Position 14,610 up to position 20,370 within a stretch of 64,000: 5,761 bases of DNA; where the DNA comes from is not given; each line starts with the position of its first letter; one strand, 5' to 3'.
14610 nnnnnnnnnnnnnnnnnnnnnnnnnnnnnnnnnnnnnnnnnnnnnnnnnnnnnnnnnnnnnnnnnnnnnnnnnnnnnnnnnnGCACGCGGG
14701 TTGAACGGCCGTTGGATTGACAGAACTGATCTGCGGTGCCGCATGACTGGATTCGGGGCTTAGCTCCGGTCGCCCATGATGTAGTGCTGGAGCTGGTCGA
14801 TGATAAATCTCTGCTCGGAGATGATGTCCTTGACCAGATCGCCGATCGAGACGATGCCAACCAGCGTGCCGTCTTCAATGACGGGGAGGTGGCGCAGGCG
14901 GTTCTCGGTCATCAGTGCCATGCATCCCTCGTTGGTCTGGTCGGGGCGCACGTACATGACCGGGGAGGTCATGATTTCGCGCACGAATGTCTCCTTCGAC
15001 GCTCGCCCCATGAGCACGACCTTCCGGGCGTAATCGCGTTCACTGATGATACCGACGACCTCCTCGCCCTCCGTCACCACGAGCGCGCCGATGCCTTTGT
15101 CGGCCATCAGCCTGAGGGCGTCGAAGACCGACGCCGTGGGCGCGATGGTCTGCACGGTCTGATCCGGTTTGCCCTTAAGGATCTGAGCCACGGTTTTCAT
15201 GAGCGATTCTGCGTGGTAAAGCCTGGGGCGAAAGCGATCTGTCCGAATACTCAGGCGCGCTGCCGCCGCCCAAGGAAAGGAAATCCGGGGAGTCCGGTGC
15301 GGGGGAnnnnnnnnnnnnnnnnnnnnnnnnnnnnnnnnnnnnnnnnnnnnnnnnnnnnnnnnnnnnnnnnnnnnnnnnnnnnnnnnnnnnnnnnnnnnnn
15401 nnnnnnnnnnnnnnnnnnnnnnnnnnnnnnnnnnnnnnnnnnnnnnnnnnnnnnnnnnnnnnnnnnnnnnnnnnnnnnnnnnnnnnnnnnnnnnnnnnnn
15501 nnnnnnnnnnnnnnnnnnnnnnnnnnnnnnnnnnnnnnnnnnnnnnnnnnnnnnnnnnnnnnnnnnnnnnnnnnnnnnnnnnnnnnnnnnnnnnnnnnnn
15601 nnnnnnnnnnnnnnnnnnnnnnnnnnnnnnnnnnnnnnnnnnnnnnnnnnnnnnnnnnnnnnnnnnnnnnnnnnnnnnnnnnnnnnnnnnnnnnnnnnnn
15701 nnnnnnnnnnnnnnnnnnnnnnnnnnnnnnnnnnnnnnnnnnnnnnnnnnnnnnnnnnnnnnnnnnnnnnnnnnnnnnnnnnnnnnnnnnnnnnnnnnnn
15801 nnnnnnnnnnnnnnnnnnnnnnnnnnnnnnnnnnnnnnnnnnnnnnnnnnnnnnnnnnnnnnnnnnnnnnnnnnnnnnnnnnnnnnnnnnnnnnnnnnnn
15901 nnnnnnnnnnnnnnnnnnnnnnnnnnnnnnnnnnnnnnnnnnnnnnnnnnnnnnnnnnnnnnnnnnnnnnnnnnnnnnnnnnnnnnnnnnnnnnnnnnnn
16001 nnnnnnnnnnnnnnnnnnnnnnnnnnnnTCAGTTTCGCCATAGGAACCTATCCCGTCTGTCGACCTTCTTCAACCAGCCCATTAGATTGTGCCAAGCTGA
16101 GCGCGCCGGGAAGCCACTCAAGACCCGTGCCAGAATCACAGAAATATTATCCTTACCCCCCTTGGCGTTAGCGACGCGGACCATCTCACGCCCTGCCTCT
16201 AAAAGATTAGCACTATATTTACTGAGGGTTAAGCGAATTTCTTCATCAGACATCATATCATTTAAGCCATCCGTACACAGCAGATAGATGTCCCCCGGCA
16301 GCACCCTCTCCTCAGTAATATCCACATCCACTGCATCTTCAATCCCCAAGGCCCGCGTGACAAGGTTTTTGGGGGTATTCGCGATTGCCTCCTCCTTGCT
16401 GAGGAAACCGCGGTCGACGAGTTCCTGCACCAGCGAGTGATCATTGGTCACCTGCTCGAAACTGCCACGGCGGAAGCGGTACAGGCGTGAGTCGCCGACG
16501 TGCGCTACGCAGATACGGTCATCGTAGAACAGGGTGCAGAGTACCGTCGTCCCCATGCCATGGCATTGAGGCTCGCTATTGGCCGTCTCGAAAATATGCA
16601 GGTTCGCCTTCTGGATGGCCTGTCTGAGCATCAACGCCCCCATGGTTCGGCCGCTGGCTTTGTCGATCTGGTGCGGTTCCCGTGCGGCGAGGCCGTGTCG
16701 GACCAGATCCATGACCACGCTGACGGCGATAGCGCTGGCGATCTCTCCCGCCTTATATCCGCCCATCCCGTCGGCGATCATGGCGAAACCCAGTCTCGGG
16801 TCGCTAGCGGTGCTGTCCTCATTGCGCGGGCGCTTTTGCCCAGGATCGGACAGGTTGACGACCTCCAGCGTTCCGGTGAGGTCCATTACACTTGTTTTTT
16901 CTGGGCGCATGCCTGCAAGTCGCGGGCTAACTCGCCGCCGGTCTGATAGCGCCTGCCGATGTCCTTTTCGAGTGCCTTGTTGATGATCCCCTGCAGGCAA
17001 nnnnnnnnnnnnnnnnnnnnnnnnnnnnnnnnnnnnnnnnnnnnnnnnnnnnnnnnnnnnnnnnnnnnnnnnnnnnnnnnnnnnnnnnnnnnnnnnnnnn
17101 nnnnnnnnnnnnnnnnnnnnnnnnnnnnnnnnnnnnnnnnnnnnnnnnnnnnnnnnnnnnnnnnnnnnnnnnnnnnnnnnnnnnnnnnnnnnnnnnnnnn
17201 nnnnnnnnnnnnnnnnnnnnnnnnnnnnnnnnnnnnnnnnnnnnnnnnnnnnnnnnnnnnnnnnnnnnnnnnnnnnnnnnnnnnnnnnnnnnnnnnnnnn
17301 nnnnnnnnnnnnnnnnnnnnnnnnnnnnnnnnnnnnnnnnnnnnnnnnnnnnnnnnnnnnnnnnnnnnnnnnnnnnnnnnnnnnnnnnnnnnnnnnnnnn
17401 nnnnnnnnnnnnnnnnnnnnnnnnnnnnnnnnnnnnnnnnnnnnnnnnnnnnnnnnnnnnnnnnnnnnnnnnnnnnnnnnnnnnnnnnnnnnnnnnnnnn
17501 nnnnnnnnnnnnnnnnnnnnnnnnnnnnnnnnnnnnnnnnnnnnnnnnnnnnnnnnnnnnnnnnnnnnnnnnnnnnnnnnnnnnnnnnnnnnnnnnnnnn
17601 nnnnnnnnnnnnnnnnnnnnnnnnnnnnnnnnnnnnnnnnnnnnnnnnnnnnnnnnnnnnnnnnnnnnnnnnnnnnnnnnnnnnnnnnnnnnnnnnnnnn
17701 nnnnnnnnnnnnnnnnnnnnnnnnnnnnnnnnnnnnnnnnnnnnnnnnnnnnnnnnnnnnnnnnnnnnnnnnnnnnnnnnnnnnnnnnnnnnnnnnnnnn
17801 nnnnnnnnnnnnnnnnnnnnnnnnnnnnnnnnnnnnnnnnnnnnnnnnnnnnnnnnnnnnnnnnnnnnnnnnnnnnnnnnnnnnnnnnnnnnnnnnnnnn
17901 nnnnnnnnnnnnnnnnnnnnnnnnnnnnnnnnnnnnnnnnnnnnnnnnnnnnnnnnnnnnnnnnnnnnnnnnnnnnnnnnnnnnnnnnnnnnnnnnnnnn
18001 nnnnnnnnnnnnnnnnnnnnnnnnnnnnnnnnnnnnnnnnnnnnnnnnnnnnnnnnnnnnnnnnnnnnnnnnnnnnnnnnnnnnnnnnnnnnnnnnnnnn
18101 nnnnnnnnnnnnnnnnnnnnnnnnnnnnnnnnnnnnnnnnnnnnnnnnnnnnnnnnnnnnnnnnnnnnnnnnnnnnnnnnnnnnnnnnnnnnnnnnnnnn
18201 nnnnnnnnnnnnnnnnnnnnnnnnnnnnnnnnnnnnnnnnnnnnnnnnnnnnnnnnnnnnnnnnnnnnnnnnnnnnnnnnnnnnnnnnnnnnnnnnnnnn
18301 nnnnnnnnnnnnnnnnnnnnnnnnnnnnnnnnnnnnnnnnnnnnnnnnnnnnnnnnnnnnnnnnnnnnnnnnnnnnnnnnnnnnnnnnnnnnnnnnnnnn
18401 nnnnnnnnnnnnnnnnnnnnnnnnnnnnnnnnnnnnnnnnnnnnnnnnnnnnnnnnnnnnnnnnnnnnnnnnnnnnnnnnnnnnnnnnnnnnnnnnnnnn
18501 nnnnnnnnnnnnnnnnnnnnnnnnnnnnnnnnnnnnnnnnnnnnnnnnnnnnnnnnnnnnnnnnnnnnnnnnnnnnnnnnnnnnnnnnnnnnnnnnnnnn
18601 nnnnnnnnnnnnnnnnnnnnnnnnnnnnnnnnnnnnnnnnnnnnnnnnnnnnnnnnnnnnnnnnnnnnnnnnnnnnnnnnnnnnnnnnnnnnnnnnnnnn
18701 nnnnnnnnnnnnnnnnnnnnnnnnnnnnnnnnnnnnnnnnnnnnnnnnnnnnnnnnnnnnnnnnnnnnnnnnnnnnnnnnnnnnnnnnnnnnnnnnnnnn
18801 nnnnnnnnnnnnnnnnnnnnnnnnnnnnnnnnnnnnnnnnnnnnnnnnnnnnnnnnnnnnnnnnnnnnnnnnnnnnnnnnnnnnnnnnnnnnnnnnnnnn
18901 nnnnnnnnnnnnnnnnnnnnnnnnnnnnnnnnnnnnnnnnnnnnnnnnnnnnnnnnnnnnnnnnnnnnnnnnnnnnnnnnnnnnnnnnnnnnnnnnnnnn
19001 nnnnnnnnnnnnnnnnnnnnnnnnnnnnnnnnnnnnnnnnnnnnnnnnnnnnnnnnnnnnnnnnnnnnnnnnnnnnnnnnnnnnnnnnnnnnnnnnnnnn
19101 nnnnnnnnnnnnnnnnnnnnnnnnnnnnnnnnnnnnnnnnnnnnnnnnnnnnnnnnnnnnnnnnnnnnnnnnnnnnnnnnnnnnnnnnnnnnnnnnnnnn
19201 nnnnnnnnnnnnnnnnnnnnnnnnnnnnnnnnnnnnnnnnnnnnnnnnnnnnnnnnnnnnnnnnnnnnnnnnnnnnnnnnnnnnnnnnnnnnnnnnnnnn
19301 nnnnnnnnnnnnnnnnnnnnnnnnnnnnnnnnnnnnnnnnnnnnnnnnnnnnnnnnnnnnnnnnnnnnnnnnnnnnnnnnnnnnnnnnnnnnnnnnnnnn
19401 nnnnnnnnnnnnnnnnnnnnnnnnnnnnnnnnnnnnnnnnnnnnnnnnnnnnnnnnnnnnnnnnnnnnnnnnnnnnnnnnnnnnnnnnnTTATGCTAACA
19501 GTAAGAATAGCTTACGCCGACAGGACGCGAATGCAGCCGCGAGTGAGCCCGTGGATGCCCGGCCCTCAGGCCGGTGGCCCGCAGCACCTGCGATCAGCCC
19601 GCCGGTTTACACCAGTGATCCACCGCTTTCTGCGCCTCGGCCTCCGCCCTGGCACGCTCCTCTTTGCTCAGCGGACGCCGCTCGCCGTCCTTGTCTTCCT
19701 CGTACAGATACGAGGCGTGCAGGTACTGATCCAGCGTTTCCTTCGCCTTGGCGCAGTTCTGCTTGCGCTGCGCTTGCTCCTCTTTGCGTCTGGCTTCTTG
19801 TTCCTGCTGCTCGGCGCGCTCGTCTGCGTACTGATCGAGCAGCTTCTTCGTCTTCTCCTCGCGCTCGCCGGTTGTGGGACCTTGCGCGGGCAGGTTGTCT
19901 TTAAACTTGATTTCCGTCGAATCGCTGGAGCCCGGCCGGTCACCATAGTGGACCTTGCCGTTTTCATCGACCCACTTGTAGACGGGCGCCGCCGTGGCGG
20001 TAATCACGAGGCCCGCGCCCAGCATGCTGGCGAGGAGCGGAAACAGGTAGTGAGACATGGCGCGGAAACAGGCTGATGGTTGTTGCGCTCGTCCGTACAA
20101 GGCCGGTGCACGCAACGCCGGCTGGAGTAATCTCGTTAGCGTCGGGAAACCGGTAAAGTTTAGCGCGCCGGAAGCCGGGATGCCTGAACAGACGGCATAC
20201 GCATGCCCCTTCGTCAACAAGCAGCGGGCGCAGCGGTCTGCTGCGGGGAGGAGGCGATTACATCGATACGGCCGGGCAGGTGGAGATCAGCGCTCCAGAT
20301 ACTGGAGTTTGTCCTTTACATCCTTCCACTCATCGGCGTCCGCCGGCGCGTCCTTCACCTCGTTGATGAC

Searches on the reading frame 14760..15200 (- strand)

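Call 11: search_protein_families(library=pfam, proteins=[window:14760-15200:-], max_evalue=0.001)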
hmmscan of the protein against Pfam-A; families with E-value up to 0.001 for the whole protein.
window:14760-15200:- (146 aa): 1 family
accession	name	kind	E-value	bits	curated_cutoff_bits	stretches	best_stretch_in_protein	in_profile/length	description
PF00571.33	CBS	-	1.3e-27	96.3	24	2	73-126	1-55/57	CBS domain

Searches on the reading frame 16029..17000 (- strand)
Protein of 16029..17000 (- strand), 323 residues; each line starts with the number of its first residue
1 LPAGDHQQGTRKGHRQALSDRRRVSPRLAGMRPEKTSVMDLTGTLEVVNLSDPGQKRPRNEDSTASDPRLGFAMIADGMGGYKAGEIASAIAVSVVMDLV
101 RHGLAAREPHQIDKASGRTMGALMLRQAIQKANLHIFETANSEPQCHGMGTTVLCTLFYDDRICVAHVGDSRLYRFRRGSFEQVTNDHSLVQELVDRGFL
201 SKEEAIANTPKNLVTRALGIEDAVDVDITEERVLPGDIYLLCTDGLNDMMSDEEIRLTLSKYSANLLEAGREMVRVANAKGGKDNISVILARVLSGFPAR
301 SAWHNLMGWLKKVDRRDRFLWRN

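Call 11: search_protein_families(library=pfam, proteins=[window:16029-17000:-], max_evalue=0.001)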
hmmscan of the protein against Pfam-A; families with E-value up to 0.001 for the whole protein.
window:16029-17000:- (323 aa): 3 families
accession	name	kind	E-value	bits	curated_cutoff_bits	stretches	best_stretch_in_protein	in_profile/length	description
PF13672.11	PP2C_2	-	7e-16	58.8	24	1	59-287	11-205/209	Protein phosphatase 2C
PF00481.26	PP2C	-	7.5e-10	39.3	20.3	1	65-189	29-141/255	Protein phosphatase 2C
PF07228.17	SpoIIE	-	4.3e-06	27.2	25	1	206-293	96-191/192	Stage II sporulation protein E (SpoIIE)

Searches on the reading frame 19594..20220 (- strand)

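Call 11: search_protein_families(library=pfam, proteins=[window:19594-20220:-], max_evalue=0.001)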
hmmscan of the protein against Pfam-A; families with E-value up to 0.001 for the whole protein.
window:19594-20220:- (208 aa): 1 family
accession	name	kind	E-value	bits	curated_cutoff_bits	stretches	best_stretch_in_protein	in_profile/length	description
PF13511.11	DUF4124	-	6.3e-11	42.8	22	1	73-115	7-31/56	Domain of unknown function (DUF4124)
